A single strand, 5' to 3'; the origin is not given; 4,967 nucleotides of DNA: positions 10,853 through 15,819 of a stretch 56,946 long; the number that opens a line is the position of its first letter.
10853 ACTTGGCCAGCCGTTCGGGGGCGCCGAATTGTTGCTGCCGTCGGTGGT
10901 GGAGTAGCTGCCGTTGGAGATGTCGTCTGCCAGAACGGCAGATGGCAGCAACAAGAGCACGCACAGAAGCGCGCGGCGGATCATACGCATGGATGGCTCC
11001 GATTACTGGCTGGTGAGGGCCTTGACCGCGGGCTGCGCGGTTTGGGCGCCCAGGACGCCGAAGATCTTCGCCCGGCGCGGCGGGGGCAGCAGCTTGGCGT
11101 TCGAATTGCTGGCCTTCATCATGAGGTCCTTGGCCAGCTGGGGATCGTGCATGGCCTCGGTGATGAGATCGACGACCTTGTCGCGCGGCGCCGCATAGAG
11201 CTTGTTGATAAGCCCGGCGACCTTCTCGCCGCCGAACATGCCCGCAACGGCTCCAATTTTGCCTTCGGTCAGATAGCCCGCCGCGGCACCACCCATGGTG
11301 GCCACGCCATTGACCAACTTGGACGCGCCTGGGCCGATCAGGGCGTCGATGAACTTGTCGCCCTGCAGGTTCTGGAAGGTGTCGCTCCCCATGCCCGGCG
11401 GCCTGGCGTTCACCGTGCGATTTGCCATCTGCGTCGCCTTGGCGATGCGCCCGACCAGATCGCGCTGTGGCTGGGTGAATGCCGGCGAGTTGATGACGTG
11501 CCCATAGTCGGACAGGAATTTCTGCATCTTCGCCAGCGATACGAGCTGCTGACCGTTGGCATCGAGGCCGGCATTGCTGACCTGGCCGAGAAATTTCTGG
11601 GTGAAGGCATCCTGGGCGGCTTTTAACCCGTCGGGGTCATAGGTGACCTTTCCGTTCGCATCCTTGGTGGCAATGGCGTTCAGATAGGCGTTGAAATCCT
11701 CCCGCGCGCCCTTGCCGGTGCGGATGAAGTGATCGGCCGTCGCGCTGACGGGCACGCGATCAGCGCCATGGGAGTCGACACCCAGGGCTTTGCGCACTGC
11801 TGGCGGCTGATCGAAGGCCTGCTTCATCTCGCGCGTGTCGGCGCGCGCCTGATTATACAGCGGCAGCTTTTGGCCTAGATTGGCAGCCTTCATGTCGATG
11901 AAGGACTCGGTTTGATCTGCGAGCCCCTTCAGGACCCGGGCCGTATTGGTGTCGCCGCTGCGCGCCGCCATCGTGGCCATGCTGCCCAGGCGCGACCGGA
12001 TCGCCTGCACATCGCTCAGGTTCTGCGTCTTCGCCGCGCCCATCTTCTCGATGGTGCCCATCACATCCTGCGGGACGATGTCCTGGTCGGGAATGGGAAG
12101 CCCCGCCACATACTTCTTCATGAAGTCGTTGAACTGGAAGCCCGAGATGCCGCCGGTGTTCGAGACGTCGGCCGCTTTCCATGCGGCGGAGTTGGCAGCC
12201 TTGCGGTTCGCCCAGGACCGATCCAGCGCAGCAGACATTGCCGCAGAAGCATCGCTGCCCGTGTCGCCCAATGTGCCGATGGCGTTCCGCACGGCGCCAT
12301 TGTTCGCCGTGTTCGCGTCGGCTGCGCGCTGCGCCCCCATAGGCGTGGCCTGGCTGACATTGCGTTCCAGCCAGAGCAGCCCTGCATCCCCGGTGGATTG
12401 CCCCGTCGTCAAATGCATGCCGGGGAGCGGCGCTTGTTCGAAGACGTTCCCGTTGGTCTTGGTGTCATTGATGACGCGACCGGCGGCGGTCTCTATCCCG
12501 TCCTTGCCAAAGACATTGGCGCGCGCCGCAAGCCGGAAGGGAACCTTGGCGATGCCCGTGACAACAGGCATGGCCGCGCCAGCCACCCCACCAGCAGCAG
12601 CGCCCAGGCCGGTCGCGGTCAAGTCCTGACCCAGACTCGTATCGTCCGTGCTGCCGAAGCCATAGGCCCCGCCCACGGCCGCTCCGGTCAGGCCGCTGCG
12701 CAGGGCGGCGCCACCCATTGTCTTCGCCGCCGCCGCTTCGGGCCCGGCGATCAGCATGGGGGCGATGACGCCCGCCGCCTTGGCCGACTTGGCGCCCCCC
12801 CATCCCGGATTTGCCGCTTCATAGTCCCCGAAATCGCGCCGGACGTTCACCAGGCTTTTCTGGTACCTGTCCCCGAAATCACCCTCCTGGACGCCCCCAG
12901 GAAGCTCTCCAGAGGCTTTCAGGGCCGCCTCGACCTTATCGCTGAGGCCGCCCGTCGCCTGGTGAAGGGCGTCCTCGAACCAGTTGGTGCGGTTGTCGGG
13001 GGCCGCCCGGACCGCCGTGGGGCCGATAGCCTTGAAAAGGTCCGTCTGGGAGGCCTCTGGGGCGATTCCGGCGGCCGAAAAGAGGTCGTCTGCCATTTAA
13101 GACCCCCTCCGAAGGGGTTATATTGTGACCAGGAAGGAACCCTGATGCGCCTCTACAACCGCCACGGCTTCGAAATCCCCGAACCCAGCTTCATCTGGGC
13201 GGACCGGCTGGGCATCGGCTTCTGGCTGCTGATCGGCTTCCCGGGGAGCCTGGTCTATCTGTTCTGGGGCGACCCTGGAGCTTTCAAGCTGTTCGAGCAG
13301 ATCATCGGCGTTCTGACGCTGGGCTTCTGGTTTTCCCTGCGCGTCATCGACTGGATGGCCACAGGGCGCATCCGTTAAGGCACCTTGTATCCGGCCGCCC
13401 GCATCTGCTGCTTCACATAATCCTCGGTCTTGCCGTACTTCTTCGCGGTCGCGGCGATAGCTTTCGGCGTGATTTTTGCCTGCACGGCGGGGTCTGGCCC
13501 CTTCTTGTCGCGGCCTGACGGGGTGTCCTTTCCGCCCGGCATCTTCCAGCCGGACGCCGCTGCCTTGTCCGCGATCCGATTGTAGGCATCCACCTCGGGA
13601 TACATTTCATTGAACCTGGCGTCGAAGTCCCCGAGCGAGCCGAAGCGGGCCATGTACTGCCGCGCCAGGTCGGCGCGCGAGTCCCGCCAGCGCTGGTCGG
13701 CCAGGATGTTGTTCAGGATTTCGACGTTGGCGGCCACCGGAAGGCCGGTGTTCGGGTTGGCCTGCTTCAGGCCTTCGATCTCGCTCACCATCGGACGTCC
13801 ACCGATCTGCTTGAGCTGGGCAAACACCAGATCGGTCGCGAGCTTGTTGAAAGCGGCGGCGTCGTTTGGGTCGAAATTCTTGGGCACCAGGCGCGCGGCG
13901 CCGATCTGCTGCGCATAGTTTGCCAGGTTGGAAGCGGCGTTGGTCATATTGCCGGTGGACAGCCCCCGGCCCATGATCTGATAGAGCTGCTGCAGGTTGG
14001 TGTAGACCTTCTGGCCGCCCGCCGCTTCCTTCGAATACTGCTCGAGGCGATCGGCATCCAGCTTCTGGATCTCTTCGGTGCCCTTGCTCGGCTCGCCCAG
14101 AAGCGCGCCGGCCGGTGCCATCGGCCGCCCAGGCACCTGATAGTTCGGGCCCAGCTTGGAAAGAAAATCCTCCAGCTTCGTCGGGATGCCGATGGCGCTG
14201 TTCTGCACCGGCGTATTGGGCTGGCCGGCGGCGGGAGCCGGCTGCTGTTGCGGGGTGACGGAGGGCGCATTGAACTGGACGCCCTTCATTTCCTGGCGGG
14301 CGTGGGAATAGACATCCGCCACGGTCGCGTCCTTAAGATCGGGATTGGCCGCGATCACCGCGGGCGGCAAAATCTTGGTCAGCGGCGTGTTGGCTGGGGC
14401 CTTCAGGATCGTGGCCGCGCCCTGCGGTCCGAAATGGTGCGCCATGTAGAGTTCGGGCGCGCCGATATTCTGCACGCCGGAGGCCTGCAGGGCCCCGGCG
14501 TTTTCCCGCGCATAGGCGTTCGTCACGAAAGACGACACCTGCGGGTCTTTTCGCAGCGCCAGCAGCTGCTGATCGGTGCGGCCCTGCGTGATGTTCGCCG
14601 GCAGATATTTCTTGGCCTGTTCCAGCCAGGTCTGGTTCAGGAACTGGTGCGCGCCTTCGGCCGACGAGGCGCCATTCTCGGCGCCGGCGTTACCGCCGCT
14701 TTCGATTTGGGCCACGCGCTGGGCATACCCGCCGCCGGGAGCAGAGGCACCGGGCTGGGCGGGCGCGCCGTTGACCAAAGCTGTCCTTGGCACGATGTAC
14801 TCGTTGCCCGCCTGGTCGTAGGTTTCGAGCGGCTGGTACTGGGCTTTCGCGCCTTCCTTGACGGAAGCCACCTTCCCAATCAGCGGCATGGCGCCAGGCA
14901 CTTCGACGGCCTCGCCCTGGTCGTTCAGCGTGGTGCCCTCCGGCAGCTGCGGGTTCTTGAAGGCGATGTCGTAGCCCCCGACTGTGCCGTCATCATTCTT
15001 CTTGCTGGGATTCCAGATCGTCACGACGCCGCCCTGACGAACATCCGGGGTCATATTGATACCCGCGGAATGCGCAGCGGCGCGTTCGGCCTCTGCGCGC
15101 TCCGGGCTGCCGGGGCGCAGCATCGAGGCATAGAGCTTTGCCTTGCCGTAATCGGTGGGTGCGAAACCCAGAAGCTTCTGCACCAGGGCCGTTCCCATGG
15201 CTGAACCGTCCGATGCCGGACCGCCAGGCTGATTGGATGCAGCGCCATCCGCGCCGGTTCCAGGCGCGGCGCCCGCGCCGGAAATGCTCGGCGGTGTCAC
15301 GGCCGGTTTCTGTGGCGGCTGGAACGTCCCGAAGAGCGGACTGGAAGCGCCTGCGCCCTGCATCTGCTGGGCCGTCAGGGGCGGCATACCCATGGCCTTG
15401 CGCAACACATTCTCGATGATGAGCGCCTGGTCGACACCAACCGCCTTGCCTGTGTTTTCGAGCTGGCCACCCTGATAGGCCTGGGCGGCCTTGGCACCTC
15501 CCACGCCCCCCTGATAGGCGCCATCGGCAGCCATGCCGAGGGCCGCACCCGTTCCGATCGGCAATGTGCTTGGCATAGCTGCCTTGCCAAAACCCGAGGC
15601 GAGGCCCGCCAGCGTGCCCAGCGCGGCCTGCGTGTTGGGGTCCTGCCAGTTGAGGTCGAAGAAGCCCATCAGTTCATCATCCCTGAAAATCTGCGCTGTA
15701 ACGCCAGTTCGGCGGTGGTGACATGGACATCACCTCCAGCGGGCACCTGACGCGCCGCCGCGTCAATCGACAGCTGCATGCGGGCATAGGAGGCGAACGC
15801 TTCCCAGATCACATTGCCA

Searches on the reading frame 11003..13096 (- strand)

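Call 21: search_protein_families(library=phrogs, proteins=[window:11003-13096:-], max_evalue=0.001)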
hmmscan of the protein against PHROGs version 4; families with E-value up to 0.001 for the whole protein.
window:11003-13096:- (697 aa): 1 family
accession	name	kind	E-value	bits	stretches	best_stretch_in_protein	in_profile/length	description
phrog_5880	-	unknown function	1.7e-09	37.9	1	28-422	46-442/661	-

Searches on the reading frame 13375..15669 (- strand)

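Call 21: search_protein_families(library=phrogs, proteins=[window:13375-15669:-], max_evalue=0.001)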
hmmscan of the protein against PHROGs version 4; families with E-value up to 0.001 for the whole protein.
window:13375-15669:- (764 aa): 3 families
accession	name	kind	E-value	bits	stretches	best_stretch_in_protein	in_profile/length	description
phrog_4067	-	other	4.4e-23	82.6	1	315-463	687-834/980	transglycosylase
phrog_3201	-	tail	2.4e-11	43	1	319-465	2042-2189/2408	tail fiber protein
phrog_22520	-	unknown function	4.1e-08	33.9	1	315-476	25-168/330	-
